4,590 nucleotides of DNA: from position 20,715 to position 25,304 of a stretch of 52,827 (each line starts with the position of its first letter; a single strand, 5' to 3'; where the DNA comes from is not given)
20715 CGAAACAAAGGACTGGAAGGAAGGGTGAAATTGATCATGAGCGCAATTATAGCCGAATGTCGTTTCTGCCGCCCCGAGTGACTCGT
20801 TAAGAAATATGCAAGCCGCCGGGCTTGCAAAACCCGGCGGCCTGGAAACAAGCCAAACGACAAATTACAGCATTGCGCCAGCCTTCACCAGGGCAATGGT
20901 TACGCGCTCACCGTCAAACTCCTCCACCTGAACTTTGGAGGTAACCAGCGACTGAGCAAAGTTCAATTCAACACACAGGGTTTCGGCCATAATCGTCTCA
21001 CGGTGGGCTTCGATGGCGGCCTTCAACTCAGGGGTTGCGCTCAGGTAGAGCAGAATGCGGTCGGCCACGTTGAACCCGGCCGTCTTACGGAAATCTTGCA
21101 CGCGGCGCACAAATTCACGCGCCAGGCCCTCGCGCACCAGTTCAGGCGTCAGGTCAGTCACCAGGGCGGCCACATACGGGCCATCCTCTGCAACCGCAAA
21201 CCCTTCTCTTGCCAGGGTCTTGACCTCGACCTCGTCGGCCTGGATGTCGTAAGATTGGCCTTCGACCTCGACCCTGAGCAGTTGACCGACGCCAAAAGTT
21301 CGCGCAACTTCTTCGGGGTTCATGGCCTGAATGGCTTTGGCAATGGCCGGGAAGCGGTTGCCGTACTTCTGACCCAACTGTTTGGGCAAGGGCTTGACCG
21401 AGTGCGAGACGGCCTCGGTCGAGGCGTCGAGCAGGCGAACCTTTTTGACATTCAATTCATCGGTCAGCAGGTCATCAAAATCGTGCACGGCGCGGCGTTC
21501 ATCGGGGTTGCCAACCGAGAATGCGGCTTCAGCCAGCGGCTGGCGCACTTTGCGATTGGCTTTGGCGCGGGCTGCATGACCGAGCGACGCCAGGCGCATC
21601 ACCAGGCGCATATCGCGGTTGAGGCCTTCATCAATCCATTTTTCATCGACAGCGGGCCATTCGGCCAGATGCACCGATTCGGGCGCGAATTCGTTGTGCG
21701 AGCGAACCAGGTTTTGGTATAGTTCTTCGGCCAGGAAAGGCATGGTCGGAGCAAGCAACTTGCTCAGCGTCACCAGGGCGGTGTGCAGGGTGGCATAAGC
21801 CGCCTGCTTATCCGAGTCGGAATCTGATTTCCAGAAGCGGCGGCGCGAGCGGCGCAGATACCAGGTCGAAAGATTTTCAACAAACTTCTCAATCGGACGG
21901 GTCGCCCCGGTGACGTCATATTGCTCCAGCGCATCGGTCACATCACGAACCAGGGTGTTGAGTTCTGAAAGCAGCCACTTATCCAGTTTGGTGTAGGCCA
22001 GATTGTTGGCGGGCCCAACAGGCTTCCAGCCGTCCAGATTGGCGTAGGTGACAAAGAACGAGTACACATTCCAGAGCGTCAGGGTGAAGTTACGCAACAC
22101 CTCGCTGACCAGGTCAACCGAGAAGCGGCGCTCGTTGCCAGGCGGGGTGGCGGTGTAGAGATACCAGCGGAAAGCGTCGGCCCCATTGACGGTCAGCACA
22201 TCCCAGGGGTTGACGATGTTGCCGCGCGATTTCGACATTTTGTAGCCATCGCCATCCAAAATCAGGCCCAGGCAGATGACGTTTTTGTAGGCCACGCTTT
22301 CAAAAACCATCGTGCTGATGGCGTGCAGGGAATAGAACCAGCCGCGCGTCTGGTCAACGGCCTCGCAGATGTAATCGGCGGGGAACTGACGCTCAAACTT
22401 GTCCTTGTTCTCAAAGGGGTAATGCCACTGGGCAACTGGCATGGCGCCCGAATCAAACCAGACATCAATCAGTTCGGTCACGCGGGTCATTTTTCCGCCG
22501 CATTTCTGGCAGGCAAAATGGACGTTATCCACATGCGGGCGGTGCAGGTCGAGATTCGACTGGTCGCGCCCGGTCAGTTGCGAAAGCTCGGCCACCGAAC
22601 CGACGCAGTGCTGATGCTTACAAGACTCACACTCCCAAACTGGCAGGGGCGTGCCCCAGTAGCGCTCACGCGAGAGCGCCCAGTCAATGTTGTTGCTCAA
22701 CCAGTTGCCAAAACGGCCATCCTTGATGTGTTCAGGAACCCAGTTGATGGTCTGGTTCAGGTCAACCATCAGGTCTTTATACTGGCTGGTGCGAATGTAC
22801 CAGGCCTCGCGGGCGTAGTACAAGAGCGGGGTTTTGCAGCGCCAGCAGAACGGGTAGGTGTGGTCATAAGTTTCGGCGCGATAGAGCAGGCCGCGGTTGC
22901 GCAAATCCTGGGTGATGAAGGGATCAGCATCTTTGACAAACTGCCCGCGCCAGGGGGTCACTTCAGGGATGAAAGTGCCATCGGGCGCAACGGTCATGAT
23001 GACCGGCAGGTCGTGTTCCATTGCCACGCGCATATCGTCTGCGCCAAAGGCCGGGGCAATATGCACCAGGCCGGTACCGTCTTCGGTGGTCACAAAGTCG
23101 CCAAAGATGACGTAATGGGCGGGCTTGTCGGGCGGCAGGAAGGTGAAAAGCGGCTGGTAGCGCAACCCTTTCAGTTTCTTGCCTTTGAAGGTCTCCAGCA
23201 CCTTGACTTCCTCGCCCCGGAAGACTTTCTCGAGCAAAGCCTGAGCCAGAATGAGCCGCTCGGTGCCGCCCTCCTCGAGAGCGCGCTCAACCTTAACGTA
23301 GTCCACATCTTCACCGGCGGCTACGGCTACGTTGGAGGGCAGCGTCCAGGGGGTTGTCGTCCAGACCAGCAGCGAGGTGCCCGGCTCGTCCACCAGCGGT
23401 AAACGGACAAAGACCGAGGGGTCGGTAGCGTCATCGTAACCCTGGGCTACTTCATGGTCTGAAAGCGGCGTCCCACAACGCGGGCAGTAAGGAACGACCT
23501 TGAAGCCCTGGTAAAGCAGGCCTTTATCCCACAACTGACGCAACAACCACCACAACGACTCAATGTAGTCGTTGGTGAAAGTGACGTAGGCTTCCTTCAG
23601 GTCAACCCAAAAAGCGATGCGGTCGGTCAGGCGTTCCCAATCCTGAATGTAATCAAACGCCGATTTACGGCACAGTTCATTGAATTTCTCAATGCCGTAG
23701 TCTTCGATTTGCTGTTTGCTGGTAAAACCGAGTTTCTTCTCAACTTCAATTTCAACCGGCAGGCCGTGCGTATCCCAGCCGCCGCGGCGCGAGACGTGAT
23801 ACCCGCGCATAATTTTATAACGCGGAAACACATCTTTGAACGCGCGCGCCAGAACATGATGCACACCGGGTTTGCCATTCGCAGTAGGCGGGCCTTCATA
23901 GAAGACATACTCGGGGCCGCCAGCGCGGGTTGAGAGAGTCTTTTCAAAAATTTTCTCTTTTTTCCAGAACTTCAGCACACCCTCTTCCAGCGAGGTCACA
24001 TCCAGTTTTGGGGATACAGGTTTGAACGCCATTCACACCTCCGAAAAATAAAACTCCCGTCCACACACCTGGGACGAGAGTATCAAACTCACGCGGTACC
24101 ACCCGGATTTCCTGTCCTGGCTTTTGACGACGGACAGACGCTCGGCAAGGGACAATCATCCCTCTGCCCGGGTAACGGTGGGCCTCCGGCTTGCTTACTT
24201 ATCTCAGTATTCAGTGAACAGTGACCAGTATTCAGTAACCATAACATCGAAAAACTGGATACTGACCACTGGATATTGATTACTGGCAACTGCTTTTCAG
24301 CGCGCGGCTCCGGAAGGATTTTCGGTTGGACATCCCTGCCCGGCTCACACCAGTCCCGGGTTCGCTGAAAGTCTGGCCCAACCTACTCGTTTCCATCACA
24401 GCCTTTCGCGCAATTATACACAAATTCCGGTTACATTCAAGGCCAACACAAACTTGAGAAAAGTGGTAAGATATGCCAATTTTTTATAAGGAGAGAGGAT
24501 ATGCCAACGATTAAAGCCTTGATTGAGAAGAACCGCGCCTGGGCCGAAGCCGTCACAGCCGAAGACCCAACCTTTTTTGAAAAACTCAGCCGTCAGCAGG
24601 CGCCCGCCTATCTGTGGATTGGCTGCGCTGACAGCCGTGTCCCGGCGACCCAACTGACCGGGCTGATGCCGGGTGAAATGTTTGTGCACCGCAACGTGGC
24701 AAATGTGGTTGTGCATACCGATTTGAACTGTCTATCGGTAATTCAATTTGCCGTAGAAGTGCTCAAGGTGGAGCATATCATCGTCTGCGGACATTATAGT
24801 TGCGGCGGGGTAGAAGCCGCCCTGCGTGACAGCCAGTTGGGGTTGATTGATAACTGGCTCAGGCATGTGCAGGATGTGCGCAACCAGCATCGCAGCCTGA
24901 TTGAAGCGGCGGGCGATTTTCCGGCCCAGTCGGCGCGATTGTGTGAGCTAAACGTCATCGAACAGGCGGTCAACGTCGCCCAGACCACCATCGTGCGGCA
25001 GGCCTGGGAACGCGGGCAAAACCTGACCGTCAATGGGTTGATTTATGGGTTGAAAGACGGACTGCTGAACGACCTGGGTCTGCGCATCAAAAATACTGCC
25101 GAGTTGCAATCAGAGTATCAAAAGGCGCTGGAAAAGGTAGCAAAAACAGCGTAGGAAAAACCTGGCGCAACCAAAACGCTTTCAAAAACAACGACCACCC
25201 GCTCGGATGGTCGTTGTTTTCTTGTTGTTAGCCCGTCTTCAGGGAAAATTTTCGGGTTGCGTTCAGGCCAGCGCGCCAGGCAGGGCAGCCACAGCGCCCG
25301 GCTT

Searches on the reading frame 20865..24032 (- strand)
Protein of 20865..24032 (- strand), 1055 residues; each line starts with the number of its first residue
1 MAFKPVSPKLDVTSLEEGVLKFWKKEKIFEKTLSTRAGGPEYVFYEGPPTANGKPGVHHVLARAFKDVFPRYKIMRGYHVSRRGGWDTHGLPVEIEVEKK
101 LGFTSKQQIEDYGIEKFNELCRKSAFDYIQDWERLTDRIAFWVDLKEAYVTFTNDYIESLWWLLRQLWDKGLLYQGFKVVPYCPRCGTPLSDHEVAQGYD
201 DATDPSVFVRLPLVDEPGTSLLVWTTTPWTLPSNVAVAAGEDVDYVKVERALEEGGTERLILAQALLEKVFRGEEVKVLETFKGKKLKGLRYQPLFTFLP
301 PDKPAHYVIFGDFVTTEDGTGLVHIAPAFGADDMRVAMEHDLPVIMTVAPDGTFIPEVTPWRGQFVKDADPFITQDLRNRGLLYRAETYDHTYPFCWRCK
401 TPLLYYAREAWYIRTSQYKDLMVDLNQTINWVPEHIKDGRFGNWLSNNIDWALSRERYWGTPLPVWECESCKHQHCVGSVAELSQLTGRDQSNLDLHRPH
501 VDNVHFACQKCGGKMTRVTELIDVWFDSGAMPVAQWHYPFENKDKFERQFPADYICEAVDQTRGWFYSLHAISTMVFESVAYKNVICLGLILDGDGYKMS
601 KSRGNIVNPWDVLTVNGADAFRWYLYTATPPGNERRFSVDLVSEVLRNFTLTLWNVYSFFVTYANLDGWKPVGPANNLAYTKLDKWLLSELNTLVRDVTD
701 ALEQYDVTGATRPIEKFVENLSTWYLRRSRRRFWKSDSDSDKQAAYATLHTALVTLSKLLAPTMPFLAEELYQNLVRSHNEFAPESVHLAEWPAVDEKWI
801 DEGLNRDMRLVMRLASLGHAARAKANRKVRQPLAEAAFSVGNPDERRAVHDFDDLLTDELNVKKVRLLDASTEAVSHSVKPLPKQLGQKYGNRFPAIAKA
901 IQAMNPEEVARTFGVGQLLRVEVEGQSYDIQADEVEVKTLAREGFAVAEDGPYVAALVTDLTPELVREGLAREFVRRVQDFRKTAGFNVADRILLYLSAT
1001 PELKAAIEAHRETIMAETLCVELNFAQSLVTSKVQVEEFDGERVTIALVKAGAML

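Call 17: search_protein_families(library=pfam, proteins=[window:20865-24032:-], max_evalue=0.001)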
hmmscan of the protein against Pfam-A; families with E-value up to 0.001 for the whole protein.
window:20865-24032:- (1055 aa): 5 families
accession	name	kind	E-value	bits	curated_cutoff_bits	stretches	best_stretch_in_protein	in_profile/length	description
PF00133.28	tRNA-synt_1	-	2.7e-121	405.6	22.7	1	19-635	2-411/414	tRNA synthetases class I (I, L, M and V)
PF19302.4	DUF5915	-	1e-49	169.2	27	1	854-1050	2-194/195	Domain of unknown function (DUF5915)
PF08264.19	Anticodon_1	-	9.6e-34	116.8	25.1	1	684-833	1-144/148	Anticodon-binding domain of tRNA ligase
PF09334.17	tRNA-synt_1g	-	5.9e-16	58.7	20.1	2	524-643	247-372/391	tRNA synthetases class I (M)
PF01921.24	tRNA-synt_1f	-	0.00046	19.6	27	0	589-649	273-332/360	tRNA synthetases class I (K)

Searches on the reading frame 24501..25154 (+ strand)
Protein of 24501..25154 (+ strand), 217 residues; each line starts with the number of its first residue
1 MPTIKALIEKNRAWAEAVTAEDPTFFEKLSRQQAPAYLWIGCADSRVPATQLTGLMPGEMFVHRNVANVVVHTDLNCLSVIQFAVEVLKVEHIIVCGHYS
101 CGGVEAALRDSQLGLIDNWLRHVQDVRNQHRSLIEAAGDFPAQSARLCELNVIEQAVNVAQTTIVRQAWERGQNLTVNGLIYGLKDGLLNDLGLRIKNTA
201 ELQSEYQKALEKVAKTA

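Call 17: search_protein_families(library=pfam, proteins=[window:24501-25154:+], max_evalue=0.001)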
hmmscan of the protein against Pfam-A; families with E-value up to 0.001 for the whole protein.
window:24501-25154:+ (217 aa): 1 family
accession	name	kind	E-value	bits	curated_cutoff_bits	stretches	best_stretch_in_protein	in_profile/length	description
PF00484.24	Pro_CA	-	5.7e-53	179.8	25.7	1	37-188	1-155/156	Carbonic anhydrase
